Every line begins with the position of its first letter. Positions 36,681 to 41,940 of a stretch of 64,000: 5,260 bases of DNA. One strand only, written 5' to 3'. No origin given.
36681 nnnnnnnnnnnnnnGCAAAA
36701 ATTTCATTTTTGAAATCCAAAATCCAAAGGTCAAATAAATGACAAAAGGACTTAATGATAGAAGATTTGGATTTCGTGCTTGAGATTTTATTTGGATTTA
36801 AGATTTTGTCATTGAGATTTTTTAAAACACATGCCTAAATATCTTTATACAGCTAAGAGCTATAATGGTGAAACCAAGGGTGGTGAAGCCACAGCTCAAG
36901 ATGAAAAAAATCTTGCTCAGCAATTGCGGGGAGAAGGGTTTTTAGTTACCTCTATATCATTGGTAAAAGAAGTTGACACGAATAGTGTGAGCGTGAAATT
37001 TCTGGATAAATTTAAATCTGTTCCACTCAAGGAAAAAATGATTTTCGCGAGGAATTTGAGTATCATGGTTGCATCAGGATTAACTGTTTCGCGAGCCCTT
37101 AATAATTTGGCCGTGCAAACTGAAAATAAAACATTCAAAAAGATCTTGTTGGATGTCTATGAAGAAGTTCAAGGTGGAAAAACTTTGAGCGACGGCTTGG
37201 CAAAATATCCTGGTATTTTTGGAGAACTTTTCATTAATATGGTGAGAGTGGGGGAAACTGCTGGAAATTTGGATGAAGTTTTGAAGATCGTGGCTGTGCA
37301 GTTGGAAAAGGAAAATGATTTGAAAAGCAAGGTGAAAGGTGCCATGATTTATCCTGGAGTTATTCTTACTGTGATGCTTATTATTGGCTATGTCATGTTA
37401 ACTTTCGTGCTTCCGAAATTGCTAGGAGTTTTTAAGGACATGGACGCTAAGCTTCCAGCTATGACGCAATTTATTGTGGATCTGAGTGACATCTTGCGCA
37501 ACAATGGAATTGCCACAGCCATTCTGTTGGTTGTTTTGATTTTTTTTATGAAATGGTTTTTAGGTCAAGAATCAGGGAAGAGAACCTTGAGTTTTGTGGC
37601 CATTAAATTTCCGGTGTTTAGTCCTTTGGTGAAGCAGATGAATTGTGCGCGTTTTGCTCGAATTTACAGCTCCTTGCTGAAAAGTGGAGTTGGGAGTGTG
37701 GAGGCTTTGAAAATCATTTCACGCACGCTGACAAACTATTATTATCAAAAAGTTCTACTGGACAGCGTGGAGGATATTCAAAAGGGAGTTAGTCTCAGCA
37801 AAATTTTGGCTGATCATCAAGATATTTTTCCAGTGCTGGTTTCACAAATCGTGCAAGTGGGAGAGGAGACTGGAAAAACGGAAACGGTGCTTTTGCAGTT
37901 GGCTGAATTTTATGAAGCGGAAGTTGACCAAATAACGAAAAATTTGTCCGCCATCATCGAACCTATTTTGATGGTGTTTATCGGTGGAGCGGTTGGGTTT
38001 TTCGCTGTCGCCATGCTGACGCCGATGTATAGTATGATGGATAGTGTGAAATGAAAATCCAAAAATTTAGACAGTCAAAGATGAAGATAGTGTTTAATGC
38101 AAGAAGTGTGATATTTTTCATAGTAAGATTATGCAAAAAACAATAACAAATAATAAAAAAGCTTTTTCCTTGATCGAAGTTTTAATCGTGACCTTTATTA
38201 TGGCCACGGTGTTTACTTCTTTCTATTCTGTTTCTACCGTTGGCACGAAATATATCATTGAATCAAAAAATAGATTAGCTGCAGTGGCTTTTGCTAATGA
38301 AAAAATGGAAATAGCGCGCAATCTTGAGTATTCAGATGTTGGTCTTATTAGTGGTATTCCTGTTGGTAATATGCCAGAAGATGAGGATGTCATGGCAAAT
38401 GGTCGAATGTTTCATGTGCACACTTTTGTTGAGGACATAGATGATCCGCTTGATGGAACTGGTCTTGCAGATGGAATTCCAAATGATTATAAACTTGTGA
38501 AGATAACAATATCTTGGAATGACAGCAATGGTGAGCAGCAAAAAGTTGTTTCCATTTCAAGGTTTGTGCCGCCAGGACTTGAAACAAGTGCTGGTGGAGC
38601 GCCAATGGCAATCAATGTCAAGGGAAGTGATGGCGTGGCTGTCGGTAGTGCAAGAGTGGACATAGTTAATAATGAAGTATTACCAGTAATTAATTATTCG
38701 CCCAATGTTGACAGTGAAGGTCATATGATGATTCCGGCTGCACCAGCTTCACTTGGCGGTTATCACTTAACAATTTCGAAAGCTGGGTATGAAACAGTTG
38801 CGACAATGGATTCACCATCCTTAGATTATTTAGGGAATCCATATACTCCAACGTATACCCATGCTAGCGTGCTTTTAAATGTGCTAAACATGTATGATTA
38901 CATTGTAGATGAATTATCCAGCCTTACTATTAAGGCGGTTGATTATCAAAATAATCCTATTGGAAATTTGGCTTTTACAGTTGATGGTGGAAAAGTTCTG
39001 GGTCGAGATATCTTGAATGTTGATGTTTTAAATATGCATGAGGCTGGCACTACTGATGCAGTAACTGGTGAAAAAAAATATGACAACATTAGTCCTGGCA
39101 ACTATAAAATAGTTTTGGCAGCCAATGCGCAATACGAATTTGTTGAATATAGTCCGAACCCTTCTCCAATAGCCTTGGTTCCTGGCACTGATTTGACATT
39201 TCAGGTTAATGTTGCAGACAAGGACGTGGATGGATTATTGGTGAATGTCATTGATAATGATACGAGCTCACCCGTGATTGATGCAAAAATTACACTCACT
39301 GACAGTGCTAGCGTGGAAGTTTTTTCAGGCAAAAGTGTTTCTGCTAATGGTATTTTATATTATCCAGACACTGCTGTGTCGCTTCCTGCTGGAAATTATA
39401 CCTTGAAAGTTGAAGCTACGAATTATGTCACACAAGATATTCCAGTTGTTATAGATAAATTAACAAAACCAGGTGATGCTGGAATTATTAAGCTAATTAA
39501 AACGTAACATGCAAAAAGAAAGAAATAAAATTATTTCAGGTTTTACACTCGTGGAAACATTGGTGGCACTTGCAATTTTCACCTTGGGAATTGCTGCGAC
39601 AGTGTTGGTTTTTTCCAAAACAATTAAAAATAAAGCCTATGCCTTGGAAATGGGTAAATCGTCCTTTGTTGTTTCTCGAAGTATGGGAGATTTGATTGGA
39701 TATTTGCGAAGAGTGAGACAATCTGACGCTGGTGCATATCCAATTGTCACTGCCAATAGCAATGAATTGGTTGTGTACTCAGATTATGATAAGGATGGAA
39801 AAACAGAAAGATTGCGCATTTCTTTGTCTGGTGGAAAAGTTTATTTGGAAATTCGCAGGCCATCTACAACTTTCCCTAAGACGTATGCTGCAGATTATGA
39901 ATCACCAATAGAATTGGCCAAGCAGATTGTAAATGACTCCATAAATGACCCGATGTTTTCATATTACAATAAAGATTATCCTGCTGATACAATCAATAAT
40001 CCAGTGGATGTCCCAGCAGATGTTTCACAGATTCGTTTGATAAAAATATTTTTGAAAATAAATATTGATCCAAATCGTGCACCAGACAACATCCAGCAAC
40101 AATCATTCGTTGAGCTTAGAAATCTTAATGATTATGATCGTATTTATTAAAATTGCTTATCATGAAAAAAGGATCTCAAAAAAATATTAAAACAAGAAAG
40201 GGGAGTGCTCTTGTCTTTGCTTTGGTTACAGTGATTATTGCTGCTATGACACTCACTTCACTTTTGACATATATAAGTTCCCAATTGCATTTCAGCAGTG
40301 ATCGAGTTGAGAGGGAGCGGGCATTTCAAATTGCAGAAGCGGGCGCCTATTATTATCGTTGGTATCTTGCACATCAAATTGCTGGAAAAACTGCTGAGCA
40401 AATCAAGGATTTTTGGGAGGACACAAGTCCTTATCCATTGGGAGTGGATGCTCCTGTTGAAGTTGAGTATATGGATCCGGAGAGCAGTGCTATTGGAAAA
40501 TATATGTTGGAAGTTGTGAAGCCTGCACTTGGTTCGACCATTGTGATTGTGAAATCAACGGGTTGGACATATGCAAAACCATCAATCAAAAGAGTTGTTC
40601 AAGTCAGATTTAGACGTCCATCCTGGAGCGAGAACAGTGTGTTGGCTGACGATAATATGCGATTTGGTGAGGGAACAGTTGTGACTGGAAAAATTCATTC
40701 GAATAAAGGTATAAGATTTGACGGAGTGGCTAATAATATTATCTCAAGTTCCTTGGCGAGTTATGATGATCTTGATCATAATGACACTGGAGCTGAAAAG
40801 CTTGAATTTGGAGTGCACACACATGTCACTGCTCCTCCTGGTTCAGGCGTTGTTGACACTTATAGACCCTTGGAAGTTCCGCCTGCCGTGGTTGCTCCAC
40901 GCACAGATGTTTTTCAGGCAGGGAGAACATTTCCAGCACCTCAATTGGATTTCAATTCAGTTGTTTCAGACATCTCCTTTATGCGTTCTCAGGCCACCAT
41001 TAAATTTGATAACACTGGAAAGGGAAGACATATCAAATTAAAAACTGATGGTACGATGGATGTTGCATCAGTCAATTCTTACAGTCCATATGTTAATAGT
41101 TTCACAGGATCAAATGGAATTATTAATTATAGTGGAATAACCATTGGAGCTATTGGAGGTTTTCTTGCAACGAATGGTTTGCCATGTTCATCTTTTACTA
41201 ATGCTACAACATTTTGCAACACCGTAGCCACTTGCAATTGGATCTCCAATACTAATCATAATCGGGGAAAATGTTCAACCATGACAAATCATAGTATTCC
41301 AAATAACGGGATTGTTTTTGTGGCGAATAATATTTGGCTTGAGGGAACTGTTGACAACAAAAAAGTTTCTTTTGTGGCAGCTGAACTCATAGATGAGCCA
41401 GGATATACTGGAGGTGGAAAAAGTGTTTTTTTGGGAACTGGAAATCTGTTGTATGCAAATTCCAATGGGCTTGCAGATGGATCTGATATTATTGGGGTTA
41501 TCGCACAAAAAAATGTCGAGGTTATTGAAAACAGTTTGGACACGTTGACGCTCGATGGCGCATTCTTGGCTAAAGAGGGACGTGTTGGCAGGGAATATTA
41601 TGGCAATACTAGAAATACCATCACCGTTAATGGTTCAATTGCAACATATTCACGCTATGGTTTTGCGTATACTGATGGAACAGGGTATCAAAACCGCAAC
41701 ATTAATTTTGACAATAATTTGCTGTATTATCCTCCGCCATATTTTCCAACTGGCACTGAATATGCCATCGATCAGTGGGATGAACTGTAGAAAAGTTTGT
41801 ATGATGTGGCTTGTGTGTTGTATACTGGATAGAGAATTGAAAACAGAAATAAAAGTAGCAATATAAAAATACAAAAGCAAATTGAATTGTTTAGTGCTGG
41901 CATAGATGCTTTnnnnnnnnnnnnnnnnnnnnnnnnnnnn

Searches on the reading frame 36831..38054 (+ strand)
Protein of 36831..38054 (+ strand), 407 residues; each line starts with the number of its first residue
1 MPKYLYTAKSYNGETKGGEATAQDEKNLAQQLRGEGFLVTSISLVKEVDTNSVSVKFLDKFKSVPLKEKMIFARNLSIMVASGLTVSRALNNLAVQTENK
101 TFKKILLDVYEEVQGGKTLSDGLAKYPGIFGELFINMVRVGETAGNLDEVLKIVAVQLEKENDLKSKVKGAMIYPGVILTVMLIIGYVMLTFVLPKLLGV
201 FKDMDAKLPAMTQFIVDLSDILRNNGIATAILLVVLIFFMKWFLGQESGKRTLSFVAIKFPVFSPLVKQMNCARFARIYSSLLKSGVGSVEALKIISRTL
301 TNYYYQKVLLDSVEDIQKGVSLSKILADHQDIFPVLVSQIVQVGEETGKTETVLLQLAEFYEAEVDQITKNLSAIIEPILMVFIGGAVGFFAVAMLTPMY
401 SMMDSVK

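Call 8: search_protein_families(library=pfam, proteins=[window:36831-38054:+], max_evalue=0.01)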
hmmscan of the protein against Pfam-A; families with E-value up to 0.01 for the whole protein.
window:36831-38054:+ (407 aa): 1 family
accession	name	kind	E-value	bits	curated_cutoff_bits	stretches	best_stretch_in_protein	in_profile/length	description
PF00482.28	T2SSF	-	1.7e-58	196.5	25.2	2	72-195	1-125/125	Type II secretion system (T2SS), protein F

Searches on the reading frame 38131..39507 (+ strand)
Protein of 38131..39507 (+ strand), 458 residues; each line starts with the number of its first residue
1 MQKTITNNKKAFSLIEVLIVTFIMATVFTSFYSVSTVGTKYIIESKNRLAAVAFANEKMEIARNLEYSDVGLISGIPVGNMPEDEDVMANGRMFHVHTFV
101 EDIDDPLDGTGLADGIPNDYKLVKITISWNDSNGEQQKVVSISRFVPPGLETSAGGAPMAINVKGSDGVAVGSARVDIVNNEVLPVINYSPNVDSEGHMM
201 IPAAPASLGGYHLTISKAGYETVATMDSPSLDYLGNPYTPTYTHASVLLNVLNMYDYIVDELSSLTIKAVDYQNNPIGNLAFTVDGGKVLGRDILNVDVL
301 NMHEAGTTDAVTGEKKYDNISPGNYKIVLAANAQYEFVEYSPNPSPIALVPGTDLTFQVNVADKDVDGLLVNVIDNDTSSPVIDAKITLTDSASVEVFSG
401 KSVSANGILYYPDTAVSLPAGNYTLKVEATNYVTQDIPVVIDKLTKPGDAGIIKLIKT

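Call 8: search_protein_families(library=pfam, proteins=[window:38131-39507:+], max_evalue=0.01)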
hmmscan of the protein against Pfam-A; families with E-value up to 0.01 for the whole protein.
window:38131-39507:+ (458 aa): 6 families
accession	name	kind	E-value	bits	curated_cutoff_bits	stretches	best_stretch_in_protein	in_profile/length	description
PF13620.12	CarboxypepD_reg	-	2.7e-07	31.3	32.3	0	372-440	5-68/82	Carboxypeptidase regulatory-like domain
PF07963.17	N_methyl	-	5.4e-05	23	21.2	1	7-30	2-25/27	Prokaryotic N-terminal methylation motif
PF17802.7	SpaA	-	0.00012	22.6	23.1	0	264-328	2-57/91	Prealbumin-like fold domain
PF07495.19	Y_Y_Y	-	0.0014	18.9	26.6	0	417-431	34-48/65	Y_Y_Y domain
PF08308.17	PEGA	-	0.0015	18.8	20.8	0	414-434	28-48/71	PEGA domain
PF13715.12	CarbopepD_reg_2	-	0.0035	17.8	32.2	0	417-443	40-66/88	CarboxypepD_reg-like domain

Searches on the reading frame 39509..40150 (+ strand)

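Call 8: search_protein_families(library=pfam, proteins=[window:39509-40150:+], max_evalue=0.01)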
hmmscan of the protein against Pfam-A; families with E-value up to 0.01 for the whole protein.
window:39509-40150:+ (213 aa): 1 family
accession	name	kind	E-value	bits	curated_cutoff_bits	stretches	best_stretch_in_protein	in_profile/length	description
PF07963.17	N_methyl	-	5.4e-06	26.2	21.2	1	10-31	5-26/27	Prokaryotic N-terminal methylation motif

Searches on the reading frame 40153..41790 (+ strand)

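Call 8: search_protein_families(library=pfam, proteins=[window:40153-41790:+], max_evalue=0.01)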
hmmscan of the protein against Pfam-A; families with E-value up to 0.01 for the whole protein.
window:40153-41790:+ (545 aa): 1 family
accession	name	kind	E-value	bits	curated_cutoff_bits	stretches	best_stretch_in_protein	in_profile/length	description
PF14341.11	PilX_N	-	0.00073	19.9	25.5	1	16-64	1-49/51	PilX N-terminal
